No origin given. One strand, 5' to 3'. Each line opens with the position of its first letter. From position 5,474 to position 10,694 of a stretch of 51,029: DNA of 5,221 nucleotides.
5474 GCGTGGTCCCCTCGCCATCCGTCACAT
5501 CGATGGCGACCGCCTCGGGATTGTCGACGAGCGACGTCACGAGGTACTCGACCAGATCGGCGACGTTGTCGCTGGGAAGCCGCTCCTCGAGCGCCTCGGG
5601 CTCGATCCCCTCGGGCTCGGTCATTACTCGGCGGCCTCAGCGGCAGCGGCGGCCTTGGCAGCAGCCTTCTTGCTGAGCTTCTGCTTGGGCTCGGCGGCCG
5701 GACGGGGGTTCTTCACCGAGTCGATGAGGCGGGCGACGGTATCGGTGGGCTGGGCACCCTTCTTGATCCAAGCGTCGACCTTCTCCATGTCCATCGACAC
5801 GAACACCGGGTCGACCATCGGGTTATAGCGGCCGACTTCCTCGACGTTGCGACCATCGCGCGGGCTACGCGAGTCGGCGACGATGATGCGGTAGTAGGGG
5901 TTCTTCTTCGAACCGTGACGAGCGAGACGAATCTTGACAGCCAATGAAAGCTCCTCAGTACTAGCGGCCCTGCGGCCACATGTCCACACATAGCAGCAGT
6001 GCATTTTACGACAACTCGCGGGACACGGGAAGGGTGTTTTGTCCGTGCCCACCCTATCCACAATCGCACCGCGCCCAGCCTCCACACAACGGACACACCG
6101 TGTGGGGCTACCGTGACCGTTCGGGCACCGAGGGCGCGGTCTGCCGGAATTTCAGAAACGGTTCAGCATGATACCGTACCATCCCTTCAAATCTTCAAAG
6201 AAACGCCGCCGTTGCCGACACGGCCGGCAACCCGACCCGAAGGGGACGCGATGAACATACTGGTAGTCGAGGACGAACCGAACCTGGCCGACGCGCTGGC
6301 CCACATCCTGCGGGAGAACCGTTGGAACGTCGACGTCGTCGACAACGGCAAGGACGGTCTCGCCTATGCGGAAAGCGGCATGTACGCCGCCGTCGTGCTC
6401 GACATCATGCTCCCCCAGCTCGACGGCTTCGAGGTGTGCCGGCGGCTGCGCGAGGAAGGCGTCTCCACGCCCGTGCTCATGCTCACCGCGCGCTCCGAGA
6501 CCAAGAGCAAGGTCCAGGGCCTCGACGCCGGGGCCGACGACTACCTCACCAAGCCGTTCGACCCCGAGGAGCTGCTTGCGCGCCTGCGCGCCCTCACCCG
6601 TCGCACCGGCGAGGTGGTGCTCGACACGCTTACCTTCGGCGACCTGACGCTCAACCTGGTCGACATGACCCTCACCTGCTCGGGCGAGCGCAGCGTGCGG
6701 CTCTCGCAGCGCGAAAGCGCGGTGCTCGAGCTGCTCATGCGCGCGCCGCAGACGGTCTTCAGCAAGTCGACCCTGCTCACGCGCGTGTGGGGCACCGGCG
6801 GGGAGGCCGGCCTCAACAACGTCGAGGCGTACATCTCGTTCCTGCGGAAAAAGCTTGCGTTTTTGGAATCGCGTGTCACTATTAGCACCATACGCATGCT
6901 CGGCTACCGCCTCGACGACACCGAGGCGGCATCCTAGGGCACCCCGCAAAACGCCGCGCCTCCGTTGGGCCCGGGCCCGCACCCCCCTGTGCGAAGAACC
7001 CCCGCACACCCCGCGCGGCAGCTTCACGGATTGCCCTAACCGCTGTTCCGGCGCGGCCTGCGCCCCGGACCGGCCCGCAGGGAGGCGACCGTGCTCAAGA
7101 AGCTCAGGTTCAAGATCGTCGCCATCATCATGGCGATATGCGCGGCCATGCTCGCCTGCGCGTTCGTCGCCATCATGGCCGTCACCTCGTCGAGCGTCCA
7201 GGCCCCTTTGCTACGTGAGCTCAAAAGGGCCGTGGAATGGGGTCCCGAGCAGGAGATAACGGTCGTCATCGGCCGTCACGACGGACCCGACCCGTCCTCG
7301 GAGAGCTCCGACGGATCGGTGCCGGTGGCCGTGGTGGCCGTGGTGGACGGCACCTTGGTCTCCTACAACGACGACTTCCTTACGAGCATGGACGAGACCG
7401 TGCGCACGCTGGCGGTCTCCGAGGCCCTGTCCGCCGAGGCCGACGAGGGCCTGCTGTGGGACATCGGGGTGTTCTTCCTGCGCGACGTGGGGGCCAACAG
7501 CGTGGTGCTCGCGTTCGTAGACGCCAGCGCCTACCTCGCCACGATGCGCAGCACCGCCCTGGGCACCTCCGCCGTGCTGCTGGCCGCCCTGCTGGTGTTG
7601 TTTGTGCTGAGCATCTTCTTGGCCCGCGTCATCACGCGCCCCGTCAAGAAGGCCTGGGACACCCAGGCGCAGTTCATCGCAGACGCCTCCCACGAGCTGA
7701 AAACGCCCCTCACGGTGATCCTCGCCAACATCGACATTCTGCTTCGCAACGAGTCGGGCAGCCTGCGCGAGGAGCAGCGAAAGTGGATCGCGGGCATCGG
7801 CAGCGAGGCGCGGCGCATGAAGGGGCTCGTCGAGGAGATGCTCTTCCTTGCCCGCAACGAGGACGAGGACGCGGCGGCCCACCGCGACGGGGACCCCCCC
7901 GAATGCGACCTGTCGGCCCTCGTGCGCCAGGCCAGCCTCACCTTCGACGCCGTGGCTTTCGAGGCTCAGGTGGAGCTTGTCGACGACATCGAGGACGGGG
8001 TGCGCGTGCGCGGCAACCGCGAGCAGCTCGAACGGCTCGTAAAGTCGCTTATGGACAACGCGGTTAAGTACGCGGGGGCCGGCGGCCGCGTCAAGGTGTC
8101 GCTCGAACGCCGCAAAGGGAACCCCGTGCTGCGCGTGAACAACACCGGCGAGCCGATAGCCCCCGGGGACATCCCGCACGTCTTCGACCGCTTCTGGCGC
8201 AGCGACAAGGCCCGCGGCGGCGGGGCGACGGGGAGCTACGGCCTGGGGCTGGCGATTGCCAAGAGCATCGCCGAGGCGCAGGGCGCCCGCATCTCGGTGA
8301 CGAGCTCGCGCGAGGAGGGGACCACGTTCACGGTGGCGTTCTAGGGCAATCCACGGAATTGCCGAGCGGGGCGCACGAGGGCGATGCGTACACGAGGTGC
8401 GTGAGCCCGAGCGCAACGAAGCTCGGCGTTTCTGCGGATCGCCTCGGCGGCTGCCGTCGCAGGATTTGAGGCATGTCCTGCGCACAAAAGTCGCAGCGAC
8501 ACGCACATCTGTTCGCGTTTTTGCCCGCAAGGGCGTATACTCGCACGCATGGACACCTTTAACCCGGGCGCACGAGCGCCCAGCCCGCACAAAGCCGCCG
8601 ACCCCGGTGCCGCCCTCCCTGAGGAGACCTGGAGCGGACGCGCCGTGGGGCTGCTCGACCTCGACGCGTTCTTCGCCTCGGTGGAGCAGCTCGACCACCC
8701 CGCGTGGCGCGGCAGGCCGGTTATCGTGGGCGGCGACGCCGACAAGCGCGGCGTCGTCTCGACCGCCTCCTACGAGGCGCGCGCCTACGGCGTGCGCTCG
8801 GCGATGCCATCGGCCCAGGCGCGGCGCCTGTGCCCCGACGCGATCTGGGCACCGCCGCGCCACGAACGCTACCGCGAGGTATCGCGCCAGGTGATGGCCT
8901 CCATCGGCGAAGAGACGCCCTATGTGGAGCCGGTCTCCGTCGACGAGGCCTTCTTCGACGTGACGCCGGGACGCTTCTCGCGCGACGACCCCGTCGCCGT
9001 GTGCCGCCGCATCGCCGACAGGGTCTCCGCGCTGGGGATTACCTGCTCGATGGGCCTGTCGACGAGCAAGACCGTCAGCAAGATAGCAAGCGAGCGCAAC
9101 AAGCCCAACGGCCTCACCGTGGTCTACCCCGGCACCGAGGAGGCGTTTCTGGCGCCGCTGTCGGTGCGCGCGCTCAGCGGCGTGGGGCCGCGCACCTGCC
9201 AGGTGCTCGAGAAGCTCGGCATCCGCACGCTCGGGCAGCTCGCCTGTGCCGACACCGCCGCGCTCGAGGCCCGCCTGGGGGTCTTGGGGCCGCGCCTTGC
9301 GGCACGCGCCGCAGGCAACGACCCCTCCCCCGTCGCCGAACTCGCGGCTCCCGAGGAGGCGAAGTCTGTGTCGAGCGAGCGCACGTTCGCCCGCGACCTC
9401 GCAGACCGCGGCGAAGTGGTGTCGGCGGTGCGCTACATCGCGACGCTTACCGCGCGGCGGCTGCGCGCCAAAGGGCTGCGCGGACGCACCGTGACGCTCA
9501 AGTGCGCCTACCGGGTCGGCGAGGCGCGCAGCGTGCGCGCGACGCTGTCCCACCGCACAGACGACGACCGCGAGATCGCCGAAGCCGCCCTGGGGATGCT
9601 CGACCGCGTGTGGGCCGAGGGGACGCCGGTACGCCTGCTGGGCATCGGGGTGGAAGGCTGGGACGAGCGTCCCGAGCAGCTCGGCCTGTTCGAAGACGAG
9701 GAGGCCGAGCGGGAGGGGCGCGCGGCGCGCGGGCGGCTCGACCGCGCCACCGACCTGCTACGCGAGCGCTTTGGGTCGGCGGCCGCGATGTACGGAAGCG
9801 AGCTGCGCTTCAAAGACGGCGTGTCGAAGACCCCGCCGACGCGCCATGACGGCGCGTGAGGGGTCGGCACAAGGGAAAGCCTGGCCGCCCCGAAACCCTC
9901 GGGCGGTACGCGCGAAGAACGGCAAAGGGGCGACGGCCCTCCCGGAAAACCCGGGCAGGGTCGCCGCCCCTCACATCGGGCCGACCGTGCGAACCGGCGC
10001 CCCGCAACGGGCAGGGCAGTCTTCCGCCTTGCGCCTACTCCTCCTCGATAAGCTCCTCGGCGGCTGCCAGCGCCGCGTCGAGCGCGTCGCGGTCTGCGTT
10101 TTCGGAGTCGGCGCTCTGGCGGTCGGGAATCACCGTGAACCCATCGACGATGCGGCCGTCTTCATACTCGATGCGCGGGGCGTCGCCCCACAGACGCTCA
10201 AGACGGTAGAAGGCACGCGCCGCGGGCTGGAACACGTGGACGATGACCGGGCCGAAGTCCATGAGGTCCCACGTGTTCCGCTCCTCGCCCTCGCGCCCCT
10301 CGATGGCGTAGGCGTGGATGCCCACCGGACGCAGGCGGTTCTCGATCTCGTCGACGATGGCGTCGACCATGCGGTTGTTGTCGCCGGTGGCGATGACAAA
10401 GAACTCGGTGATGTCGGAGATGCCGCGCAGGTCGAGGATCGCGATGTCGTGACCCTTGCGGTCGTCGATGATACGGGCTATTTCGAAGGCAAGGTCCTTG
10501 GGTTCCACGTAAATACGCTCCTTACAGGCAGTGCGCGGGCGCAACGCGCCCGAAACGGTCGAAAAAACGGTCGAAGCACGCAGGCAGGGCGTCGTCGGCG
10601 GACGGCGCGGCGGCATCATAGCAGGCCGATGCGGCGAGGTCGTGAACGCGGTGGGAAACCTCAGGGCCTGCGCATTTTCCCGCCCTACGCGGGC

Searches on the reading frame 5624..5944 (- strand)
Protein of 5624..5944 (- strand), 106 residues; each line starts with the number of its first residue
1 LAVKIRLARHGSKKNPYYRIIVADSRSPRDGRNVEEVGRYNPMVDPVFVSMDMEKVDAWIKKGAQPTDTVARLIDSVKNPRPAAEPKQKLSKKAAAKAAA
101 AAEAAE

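Call 75: search_protein_families(library=pfam, proteins=[window:5624-5944:-], max_evalue=0.00001)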
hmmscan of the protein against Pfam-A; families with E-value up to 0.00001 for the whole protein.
window:5624-5944:- (106 aa): 1 family
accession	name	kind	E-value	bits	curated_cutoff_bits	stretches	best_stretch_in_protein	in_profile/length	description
PF00886.24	Ribosomal_S16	-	6.9e-24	84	27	1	9-67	1-62/62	Ribosomal protein S16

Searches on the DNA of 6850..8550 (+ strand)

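Call 86: search_rna_families(sources=[L026, L042], threshold=evalue, max_evalue=1)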
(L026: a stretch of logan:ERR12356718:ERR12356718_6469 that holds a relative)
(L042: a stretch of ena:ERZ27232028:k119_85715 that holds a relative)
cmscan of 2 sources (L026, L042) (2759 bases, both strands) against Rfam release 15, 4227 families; matches with E-value up to 1: 0.
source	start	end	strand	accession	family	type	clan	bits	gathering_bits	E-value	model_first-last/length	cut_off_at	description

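Call 87: search_rna_families(source=window, start=6850, end=8550, threshold=evalue, max_evalue=1)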
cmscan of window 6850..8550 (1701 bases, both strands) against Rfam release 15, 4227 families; matches with E-value up to 1: 0.
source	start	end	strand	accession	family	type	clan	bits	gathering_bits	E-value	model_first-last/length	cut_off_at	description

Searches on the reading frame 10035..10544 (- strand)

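Call 75: search_protein_families(library=pfam, proteins=[window:10035-10544:-], max_evalue=0.00001)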
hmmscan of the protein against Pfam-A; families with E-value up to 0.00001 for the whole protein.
window:10035-10544:- (169 aa): 1 family
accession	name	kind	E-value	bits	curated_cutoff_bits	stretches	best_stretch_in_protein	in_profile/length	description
PF02410.21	RsfS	-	4.6e-29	101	21.6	1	21-119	2-98/98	Ribosomal silencing factor during starvation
